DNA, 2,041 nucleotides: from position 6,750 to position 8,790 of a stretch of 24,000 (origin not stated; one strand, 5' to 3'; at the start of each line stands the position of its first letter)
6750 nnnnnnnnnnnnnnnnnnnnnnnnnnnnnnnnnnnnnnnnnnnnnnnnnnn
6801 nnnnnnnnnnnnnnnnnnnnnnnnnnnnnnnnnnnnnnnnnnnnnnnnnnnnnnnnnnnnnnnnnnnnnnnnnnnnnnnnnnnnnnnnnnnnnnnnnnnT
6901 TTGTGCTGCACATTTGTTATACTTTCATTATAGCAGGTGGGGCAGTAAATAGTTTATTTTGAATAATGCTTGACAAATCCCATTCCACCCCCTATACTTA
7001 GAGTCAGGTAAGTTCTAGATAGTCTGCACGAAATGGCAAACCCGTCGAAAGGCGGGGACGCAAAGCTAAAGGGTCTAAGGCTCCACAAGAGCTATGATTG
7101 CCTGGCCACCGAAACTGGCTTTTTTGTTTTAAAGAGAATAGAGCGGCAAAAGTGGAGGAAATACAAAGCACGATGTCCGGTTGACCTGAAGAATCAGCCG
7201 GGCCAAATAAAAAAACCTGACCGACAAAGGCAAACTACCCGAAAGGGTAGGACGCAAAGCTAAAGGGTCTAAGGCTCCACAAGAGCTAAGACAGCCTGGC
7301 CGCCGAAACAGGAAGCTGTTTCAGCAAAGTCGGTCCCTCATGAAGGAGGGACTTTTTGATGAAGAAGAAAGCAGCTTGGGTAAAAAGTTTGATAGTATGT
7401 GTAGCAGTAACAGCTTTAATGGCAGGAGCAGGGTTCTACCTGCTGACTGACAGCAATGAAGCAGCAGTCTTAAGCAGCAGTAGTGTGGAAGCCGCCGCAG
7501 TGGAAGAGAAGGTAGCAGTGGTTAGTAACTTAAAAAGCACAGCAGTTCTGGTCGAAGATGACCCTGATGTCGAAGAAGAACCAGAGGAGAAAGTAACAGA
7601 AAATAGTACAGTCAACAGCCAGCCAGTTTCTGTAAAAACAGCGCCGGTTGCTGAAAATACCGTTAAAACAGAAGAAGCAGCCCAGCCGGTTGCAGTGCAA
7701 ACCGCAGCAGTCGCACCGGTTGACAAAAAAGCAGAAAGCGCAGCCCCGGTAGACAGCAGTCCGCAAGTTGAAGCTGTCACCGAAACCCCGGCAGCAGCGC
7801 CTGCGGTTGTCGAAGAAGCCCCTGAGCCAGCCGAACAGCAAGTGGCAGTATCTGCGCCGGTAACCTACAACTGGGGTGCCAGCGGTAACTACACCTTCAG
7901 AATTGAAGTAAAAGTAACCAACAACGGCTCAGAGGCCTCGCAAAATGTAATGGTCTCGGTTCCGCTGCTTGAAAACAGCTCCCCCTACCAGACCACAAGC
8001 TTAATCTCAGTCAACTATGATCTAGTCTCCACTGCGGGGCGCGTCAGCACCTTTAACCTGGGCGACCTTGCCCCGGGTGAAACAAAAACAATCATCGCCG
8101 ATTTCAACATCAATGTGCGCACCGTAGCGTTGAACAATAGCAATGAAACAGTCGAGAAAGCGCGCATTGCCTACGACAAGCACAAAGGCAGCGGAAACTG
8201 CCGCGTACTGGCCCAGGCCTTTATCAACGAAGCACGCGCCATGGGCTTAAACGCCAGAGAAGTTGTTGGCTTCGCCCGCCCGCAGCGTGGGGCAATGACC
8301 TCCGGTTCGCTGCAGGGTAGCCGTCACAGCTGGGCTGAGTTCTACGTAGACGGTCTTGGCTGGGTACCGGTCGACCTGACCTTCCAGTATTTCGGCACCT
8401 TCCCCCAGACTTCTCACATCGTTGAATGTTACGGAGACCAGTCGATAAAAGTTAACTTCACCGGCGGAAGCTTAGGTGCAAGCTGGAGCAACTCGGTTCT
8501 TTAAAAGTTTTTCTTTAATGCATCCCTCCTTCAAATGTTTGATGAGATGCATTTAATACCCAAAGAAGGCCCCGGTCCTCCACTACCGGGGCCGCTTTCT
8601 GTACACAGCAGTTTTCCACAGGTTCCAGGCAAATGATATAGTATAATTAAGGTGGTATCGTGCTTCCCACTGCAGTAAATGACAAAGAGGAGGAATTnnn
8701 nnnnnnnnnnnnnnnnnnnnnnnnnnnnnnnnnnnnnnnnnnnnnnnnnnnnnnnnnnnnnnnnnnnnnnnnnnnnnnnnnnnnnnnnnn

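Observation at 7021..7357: Tandem c-di-GMP-I (GEMM-I) riboswitch aptamers in one leader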

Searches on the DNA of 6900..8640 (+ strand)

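Call 5: search_rna_families(source=window, start=6900, end=7450, threshold=evalue, max_evalue=1)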
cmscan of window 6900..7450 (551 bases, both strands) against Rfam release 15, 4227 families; matches with E-value up to 1: 2.
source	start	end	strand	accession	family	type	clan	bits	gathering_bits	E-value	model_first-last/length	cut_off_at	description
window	7219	7307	+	RF01051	c-di-GMP-I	Cis-reg; riboswitch;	CL00126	81.5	35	1.5e-16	1-87/87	no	c-di-GMP-I riboswitch aptamer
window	7025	7113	+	RF01051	c-di-GMP-I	Cis-reg; riboswitch;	CL00126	77.6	35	1.4e-15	1-87/87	no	c-di-GMP-I riboswitch aptamer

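Call 18: search_rna_families(sources=[L001, L002, L003, L004, L005, L006, L007, L008, L009, L010, L011, L012, L013, L014, L015, L016, L017, L018, L019, L020], threshold=gathering)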
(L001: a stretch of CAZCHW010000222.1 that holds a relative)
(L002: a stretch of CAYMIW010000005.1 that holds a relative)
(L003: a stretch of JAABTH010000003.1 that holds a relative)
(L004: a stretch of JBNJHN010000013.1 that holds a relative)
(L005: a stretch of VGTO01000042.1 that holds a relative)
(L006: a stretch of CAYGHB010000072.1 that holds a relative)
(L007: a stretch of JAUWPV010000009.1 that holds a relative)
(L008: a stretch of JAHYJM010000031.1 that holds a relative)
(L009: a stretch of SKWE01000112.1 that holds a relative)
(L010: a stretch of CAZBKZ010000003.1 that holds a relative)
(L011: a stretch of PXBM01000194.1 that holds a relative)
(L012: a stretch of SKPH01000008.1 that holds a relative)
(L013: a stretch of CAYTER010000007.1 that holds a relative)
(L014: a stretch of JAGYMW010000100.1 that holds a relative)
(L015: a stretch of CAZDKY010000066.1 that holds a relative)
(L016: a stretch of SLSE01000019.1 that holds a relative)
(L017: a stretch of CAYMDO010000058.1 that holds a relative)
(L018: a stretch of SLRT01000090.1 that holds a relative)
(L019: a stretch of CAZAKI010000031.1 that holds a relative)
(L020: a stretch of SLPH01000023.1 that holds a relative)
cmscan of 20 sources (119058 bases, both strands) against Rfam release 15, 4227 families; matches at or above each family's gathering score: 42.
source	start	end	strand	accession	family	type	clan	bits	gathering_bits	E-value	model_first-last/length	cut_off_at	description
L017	1752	1925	+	RF02001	group-II-D1D4-3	Intron;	CL00102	146.1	32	4e-30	1-170/170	no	Group II catalytic intron D1-D4-3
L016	502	590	+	RF01051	c-di-GMP-I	Cis-reg; riboswitch;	CL00126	86.9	35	1.6e-15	1-87/87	no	c-di-GMP-I riboswitch aptamer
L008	2864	2950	+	RF01051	c-di-GMP-I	Cis-reg; riboswitch;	CL00126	86.1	35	2.5e-15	1-87/87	no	c-di-GMP-I riboswitch aptamer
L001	2317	2405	+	RF01051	c-di-GMP-I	Cis-reg; riboswitch;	CL00126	84.7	35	5.4e-15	1-87/87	no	c-di-GMP-I riboswitch aptamer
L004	2680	2768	+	RF01051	c-di-GMP-I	Cis-reg; riboswitch;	CL00126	84.3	35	6.8e-15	1-87/87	no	c-di-GMP-I riboswitch aptamer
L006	2858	2947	+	RF01051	c-di-GMP-I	Cis-reg; riboswitch;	CL00126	84.3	35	6.9e-15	1-87/87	no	c-di-GMP-I riboswitch aptamer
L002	2677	2765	+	RF01051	c-di-GMP-I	Cis-reg; riboswitch;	CL00126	83.4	35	1.1e-14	1-87/87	no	c-di-GMP-I riboswitch aptamer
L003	2863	2951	+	RF01051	c-di-GMP-I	Cis-reg; riboswitch;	CL00126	83.4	35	1.1e-14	1-87/87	no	c-di-GMP-I riboswitch aptamer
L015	20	108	+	RF01051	c-di-GMP-I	Cis-reg; riboswitch;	CL00126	81.6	35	3.1e-14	1-87/87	no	c-di-GMP-I riboswitch aptamer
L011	2857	2944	+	RF01051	c-di-GMP-I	Cis-reg; riboswitch;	CL00126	81.1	35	4.1e-14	1-87/87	no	c-di-GMP-I riboswitch aptamer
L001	2131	2219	+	RF01051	c-di-GMP-I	Cis-reg; riboswitch;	CL00126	80.9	35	4.5e-14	1-87/87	no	c-di-GMP-I riboswitch aptamer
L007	2859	2947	+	RF01051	c-di-GMP-I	Cis-reg; riboswitch;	CL00126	80.5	35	5.9e-14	1-87/87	no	c-di-GMP-I riboswitch aptamer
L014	2051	2138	+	RF01051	c-di-GMP-I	Cis-reg; riboswitch;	CL00126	80.2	35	6.7e-14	1-87/87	no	c-di-GMP-I riboswitch aptamer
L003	2678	2766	+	RF01051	c-di-GMP-I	Cis-reg; riboswitch;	CL00126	79.2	35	1.2e-13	1-87/87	no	c-di-GMP-I riboswitch aptamer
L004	2857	2946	+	RF01051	c-di-GMP-I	Cis-reg; riboswitch;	CL00126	78.5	35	1.7e-13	1-87/87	no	c-di-GMP-I riboswitch aptamer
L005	2858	2947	+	RF01051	c-di-GMP-I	Cis-reg; riboswitch;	CL00126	78.5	35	1.7e-13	1-87/87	no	c-di-GMP-I riboswitch aptamer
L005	2678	2767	+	RF01051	c-di-GMP-I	Cis-reg; riboswitch;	CL00126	78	35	2.3e-13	1-87/87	no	c-di-GMP-I riboswitch aptamer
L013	2665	2756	+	RF01051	c-di-GMP-I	Cis-reg; riboswitch;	CL00126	77.7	35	2.8e-13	1-87/87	no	c-di-GMP-I riboswitch aptamer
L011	2683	2770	+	RF01051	c-di-GMP-I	Cis-reg; riboswitch;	CL00126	77.5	35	3e-13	1-87/87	no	c-di-GMP-I riboswitch aptamer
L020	933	1022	+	RF01051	c-di-GMP-I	Cis-reg; riboswitch;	CL00126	77.5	35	3.2e-13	1-87/87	no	c-di-GMP-I riboswitch aptamer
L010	2859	2947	+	RF01051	c-di-GMP-I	Cis-reg; riboswitch;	CL00126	77.2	35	3.6e-13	1-87/87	no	c-di-GMP-I riboswitch aptamer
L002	2859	2947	+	RF01051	c-di-GMP-I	Cis-reg; riboswitch;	CL00126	76.5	35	5.4e-13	1-87/87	no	c-di-GMP-I riboswitch aptamer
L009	2690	2778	+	RF01051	c-di-GMP-I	Cis-reg; riboswitch;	CL00126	76.5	35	5.4e-13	1-87/87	no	c-di-GMP-I riboswitch aptamer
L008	2680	2767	+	RF01051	c-di-GMP-I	Cis-reg; riboswitch;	CL00126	75.9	35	7.6e-13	1-87/87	no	c-di-GMP-I riboswitch aptamer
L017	122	211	+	RF01051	c-di-GMP-I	Cis-reg; riboswitch;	CL00126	75.9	35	7.4e-13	1-87/87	no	c-di-GMP-I riboswitch aptamer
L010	2678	2766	+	RF01051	c-di-GMP-I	Cis-reg; riboswitch;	CL00126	75.4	35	1e-12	1-87/87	no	c-di-GMP-I riboswitch aptamer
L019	2687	2777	+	RF01051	c-di-GMP-I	Cis-reg; riboswitch;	CL00126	74.9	35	1.3e-12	1-87/87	no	c-di-GMP-I riboswitch aptamer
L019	2858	2948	+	RF01051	c-di-GMP-I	Cis-reg; riboswitch;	CL00126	74.7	35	1.5e-12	1-87/87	no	c-di-GMP-I riboswitch aptamer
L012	2649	2738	+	RF01051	c-di-GMP-I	Cis-reg; riboswitch;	CL00126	74.6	35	1.5e-12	1-87/87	no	c-di-GMP-I riboswitch aptamer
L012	2858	2947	+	RF01051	c-di-GMP-I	Cis-reg; riboswitch;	CL00126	74.6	35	1.5e-12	1-87/87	no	c-di-GMP-I riboswitch aptamer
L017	299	388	+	RF01051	c-di-GMP-I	Cis-reg; riboswitch;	CL00126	73.7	35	2.6e-12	1-87/87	no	c-di-GMP-I riboswitch aptamer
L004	4455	4545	+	RF01051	c-di-GMP-I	Cis-reg; riboswitch;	CL00126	71.6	35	8.3e-12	1-87/87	no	c-di-GMP-I riboswitch aptamer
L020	763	852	+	RF01051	c-di-GMP-I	Cis-reg; riboswitch;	CL00126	70.3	35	1.8e-11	1-87/87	no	c-di-GMP-I riboswitch aptamer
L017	1980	2066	+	RF01998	group-II-D1D4-1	Intron;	CL00102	69.7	35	3.5e-10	1-84/84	no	Group II catalytic intron D1-D4-1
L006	2678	2767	+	RF01051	c-di-GMP-I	Cis-reg; riboswitch;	CL00126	69.5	35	2.7e-11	1-87/87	no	c-di-GMP-I riboswitch aptamer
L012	4522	4611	+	RF01051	c-di-GMP-I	Cis-reg; riboswitch;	CL00126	69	35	3.7e-11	1-87/87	no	c-di-GMP-I riboswitch aptamer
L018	2857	2947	+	RF03167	c-di-GMP-I-GGC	Cis-reg; riboswitch;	CL00126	68.1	59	1.1e-13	1-80/80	no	c-di-GMP-I-GGC riboswitch aptamer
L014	301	390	+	RF01051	c-di-GMP-I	Cis-reg; riboswitch;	CL00126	65.9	35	2.1e-10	1-87/87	no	c-di-GMP-I riboswitch aptamer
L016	330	417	+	RF03167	c-di-GMP-I-GGC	Cis-reg; riboswitch;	CL00126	65.3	59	6.6e-13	1-80/80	no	c-di-GMP-I-GGC riboswitch aptamer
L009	2860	2954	+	RF03167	c-di-GMP-I-GGC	Cis-reg; riboswitch;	CL00126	64.5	59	1.1e-12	1-80/80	no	c-di-GMP-I-GGC riboswitch aptamer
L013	2850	2948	+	RF03167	c-di-GMP-I-GGC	Cis-reg; riboswitch;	CL00126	60.8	59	1.3e-11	1-80/80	no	c-di-GMP-I-GGC riboswitch aptamer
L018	593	681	+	RF01051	c-di-GMP-I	Cis-reg; riboswitch;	CL00126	56.7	35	3.7e-08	1-87/87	no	c-di-GMP-I riboswitch aptamer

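Call 19: search_rna_families(sources=[L021, L022, L023, L024, L025, L026, L027, L028, L029, L030, L031, L032, L033, L034, L035, L036, L037, L038, L039, L040], threshold=gathering)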
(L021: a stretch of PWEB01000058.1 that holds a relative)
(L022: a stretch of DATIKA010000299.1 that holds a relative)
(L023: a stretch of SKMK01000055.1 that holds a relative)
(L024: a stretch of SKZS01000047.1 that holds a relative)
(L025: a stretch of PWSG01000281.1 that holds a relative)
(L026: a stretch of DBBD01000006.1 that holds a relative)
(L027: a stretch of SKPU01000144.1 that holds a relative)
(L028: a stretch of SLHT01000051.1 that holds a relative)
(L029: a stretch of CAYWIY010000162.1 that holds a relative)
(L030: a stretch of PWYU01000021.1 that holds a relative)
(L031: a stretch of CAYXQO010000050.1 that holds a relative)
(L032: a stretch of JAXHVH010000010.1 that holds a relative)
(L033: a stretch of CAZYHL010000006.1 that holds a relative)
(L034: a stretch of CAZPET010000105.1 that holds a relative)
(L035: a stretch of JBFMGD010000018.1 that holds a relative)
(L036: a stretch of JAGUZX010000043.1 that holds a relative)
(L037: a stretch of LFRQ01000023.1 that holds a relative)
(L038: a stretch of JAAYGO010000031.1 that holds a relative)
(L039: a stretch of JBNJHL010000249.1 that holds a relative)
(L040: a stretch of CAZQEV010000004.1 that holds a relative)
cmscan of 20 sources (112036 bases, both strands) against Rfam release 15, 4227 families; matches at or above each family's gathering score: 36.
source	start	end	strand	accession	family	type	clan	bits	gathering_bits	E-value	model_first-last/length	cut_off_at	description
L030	4363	4538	+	RF00174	Cobalamin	Cis-reg; riboswitch;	CL00101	122.3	31.5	5.8e-30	1-189/189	no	Cobalamin riboswitch aptamer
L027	3830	4005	+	RF00174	Cobalamin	Cis-reg; riboswitch;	CL00101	120.7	31.5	1.7e-29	1-189/189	no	Cobalamin riboswitch aptamer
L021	4382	4557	+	RF00174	Cobalamin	Cis-reg; riboswitch;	CL00101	119.6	31.5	3.7e-29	1-189/189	no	Cobalamin riboswitch aptamer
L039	1674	1761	+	RF01051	c-di-GMP-I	Cis-reg; riboswitch;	CL00126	87.5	35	1.1e-15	1-87/87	no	c-di-GMP-I riboswitch aptamer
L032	2862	2949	+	RF01051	c-di-GMP-I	Cis-reg; riboswitch;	CL00126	84.6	35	5.4e-15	1-87/87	no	c-di-GMP-I riboswitch aptamer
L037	2277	2369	+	RF01051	c-di-GMP-I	Cis-reg; riboswitch;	CL00126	84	35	7.6e-15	1-87/87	no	c-di-GMP-I riboswitch aptamer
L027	2381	2470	+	RF01051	c-di-GMP-I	Cis-reg; riboswitch;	CL00126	83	35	1.3e-14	1-87/87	no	c-di-GMP-I riboswitch aptamer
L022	2754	2843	+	RF01051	c-di-GMP-I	Cis-reg; riboswitch;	CL00126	82.2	35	2e-14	1-87/87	no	c-di-GMP-I riboswitch aptamer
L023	2680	2769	+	RF01051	c-di-GMP-I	Cis-reg; riboswitch;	CL00126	80.9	35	4.2e-14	1-87/87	no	c-di-GMP-I riboswitch aptamer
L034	1519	1605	+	RF01051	c-di-GMP-I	Cis-reg; riboswitch;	CL00126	80.6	35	5e-14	1-87/87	no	c-di-GMP-I riboswitch aptamer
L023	2862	2951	+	RF01051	c-di-GMP-I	Cis-reg; riboswitch;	CL00126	80.1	35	6.9e-14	1-87/87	no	c-di-GMP-I riboswitch aptamer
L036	2854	2943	+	RF01051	c-di-GMP-I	Cis-reg; riboswitch;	CL00126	79.4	35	9.7e-14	1-87/87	no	c-di-GMP-I riboswitch aptamer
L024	291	380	+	RF01051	c-di-GMP-I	Cis-reg; riboswitch;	CL00126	79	35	1.2e-13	1-87/87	no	c-di-GMP-I riboswitch aptamer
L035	2394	2482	+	RF01051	c-di-GMP-I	Cis-reg; riboswitch;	CL00126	78.6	35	1.6e-13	1-87/87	no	c-di-GMP-I riboswitch aptamer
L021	2861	2950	+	RF01051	c-di-GMP-I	Cis-reg; riboswitch;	CL00126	78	35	2.2e-13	1-87/87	no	c-di-GMP-I riboswitch aptamer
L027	2205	2293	+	RF01051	c-di-GMP-I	Cis-reg; riboswitch;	CL00126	77.6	35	2.7e-13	1-87/87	no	c-di-GMP-I riboswitch aptamer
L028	1337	1428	+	RF01051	c-di-GMP-I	Cis-reg; riboswitch;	CL00126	76.9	35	4.2e-13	1-87/87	no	c-di-GMP-I riboswitch aptamer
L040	2839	2929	+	RF03167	c-di-GMP-I-GGC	Cis-reg; riboswitch;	CL00126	76.3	59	4.4e-16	1-80/80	no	c-di-GMP-I-GGC riboswitch aptamer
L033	2859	2948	+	RF03167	c-di-GMP-I-GGC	Cis-reg; riboswitch;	CL00126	75.4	59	7.9e-16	1-80/80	no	c-di-GMP-I-GGC riboswitch aptamer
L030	2683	2772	+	RF01051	c-di-GMP-I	Cis-reg; riboswitch;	CL00126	74.9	35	1.3e-12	1-87/87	no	c-di-GMP-I riboswitch aptamer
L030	2862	2951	+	RF01051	c-di-GMP-I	Cis-reg; riboswitch;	CL00126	74.1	35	2e-12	1-87/87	no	c-di-GMP-I riboswitch aptamer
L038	458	550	+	RF03167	c-di-GMP-I-GGC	Cis-reg; riboswitch;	CL00126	73.2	59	3.4e-15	1-80/80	no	c-di-GMP-I-GGC riboswitch aptamer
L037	2449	2539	+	RF03167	c-di-GMP-I-GGC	Cis-reg; riboswitch;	CL00126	71.5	59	1.1e-14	1-80/80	no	c-di-GMP-I-GGC riboswitch aptamer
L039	1500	1587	+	RF01051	c-di-GMP-I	Cis-reg; riboswitch;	CL00126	71.5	35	8.4e-12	1-87/87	no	c-di-GMP-I riboswitch aptamer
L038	322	412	+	RF03167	c-di-GMP-I-GGC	Cis-reg; riboswitch;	CL00126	70.6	59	1.9e-14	1-80/80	no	c-di-GMP-I-GGC riboswitch aptamer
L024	460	549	+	RF01051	c-di-GMP-I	Cis-reg; riboswitch;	CL00126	70.5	35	1.5e-11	1-87/87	no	c-di-GMP-I riboswitch aptamer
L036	821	900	+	RF03167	c-di-GMP-I-GGC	Cis-reg; riboswitch;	CL00126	70.5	59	2e-14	1-80/80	no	c-di-GMP-I-GGC riboswitch aptamer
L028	1154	1243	+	RF01051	c-di-GMP-I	Cis-reg; riboswitch;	CL00126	70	35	2e-11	1-87/87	no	c-di-GMP-I riboswitch aptamer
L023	178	258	+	RF03167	c-di-GMP-I-GGC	Cis-reg; riboswitch;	CL00126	69.7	59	3.5e-14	1-80/80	no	c-di-GMP-I-GGC riboswitch aptamer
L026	2125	2214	+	RF03167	c-di-GMP-I-GGC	Cis-reg; riboswitch;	CL00126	68.1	59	9.5e-14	1-80/80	no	c-di-GMP-I-GGC riboswitch aptamer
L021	2686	2774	+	RF03167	c-di-GMP-I-GGC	Cis-reg; riboswitch;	CL00126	67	59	2e-13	1-80/80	no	c-di-GMP-I-GGC riboswitch aptamer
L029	620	709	+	RF03167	c-di-GMP-I-GGC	Cis-reg; riboswitch;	CL00126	66.3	59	3.2e-13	1-80/80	no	c-di-GMP-I-GGC riboswitch aptamer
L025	809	898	+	RF01051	c-di-GMP-I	Cis-reg; riboswitch;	CL00126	66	35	1.9e-10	1-87/87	no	c-di-GMP-I riboswitch aptamer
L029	440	529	+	RF03167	c-di-GMP-I-GGC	Cis-reg; riboswitch;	CL00126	65.7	59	4.7e-13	1-80/80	no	c-di-GMP-I-GGC riboswitch aptamer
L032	1124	1213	+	RF01051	c-di-GMP-I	Cis-reg; riboswitch;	CL00126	64.4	35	4.5e-10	1-87/87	no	c-di-GMP-I riboswitch aptamer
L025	983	1071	+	RF03167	c-di-GMP-I-GGC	Cis-reg; riboswitch;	CL00126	63.8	59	1.7e-12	1-80/80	no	c-di-GMP-I-GGC riboswitch aptamer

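Call 51: search_rna_families(source=L040, start=2800, end=2960, threshold=evalue, max_evalue=0.001, show_alignments=2)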
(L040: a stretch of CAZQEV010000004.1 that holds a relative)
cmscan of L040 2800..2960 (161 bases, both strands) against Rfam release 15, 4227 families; matches with E-value up to 0.001: 1.
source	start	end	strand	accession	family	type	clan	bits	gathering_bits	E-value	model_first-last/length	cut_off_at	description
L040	2839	2929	+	RF03167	c-di-GMP-I-GGC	Cis-reg; riboswitch;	CL00126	76.3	59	6.3e-19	1-80/80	no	c-di-GMP-I-GGC riboswitch aptamer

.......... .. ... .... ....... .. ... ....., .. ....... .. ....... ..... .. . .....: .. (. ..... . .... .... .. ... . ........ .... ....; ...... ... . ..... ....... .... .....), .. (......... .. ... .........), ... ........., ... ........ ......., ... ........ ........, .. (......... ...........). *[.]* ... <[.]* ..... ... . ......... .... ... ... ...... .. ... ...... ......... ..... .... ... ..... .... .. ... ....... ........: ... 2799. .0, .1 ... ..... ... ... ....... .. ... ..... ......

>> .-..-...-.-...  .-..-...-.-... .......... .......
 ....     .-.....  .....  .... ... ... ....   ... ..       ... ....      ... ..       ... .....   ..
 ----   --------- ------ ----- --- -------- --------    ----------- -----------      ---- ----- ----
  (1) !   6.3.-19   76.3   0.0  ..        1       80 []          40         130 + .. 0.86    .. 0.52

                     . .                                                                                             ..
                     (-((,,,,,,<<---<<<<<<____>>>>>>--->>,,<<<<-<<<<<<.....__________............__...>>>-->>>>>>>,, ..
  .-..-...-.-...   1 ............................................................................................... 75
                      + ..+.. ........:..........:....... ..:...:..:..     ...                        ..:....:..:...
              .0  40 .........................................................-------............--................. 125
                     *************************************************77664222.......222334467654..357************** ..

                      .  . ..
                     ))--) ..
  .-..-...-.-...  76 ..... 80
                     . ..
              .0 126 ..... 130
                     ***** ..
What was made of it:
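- P0 therefore uses the same nucleotides as P1 (call 51).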

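Call 63: search_rna_families(source=window, start=8470, end=8640, threshold=evalue, max_evalue=10)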
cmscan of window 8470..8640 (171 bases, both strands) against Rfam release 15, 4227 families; matches with E-value up to 10: 8.
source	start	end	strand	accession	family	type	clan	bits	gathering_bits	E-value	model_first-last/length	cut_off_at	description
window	8562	8610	-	RF01388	isrD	Gene; sRNA;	-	16.1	37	0.5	1-51/51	no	isrD Hfq binding RNA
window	8533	8600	+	RF02985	ftsZ-DE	Gene; sRNA;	-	15.5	72.2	0.7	1-69/69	no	ftsZ-DE RNA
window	8508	8562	+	RF03490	mir-1426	Gene; miRNA;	-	13.6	71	5.5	13-78/89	no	mir-1426 microRNA precursor family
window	8573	8625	-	RF01679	P36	Gene; sRNA;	-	13.4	36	1.7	1-61/61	no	Pseudomonas sRNA P36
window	8553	8594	+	RF02814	Sso133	Gene; sRNA;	-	11.8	44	8.4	1-73/73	no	Sulfolobus sRNA133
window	8561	8601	+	RF02558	CbSR2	Gene; antisense;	-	9.4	300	2.3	1-41/243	no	Coxiella burnetii sRNA 2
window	8554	8608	+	RF01906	HOTAIR_3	Gene; lncRNA;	-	9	80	7.5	1-98/98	no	HOTAIR conserved region 3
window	8474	8513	+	RF02250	Six3os1_5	Gene; lncRNA;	-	6.2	50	3.9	233-272/272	no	Six3os1 conserved region 5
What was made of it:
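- Tried and rejected: The Rfam E-value scan of the 3' UTR gave only chance-level hits (call 63).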
